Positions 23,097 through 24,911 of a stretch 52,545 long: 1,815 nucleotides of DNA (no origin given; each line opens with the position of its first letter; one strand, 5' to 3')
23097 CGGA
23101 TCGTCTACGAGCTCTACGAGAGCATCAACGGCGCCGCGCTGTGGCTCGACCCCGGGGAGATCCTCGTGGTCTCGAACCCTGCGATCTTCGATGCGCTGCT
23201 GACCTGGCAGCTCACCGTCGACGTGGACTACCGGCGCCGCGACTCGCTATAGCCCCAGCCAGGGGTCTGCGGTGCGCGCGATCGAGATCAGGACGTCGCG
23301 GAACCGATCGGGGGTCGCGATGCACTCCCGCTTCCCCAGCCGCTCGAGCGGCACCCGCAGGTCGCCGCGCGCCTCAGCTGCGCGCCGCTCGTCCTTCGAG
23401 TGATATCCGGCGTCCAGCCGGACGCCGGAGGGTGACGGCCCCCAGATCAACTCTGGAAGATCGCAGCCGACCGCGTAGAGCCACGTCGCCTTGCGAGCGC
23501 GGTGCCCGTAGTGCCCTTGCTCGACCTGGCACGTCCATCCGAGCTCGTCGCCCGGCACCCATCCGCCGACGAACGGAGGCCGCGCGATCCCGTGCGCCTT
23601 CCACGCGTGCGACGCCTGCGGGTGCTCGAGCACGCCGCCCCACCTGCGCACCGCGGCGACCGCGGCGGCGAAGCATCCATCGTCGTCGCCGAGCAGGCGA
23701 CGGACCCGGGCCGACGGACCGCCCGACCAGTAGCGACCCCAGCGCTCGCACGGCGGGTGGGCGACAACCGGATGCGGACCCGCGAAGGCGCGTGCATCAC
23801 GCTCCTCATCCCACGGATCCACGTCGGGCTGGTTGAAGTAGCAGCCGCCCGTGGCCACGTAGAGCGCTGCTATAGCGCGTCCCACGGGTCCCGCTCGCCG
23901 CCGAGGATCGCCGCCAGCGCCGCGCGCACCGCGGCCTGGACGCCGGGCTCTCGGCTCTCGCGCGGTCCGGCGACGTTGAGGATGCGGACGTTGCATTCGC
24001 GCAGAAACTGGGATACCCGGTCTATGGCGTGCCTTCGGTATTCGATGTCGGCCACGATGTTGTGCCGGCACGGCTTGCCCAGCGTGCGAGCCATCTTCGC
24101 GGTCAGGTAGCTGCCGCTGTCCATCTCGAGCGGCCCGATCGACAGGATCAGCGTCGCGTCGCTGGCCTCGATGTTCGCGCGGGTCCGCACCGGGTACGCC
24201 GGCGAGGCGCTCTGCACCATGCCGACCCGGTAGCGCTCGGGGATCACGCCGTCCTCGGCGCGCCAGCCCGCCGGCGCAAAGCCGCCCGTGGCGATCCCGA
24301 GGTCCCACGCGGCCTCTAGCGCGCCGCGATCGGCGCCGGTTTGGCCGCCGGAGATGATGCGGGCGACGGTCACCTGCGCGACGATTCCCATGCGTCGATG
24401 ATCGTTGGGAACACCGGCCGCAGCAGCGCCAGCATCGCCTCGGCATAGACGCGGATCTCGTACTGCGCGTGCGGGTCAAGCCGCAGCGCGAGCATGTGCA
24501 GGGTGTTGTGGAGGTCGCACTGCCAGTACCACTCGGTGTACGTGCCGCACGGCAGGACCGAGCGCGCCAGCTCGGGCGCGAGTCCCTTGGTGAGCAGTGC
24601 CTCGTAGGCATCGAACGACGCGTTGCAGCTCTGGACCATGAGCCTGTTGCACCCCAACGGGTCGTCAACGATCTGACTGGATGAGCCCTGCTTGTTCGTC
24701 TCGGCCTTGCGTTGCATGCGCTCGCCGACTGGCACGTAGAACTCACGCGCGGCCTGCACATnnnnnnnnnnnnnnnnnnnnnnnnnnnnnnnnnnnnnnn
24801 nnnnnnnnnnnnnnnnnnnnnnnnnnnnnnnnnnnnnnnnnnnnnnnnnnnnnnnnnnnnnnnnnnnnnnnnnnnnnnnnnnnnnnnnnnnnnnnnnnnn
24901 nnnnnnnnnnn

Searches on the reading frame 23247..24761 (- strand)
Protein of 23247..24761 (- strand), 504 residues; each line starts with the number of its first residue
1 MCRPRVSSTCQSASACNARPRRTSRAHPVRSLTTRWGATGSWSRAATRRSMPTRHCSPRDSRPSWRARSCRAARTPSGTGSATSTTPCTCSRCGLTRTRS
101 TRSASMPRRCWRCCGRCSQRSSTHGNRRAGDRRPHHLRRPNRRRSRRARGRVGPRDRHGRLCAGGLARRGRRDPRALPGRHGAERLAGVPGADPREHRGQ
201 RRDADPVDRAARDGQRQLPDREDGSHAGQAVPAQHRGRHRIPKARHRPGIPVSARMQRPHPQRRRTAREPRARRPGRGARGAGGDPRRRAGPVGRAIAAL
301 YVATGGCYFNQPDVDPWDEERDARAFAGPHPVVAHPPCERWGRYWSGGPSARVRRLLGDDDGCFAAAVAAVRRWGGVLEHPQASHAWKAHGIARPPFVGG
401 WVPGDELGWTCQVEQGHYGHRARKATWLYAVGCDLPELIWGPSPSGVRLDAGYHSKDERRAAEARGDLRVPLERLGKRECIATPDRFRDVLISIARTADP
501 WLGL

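Call 36: search_protein_families(library=phrogs, proteins=[window:23247-24761:-], max_evalue=0.001)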
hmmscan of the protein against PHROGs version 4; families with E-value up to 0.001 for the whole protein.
window:23247-24761:- (504 aa): 1 family
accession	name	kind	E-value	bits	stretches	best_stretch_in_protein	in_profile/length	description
phrog_12600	-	unknown function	1.9e-63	214.6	1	295-499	2-195/203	-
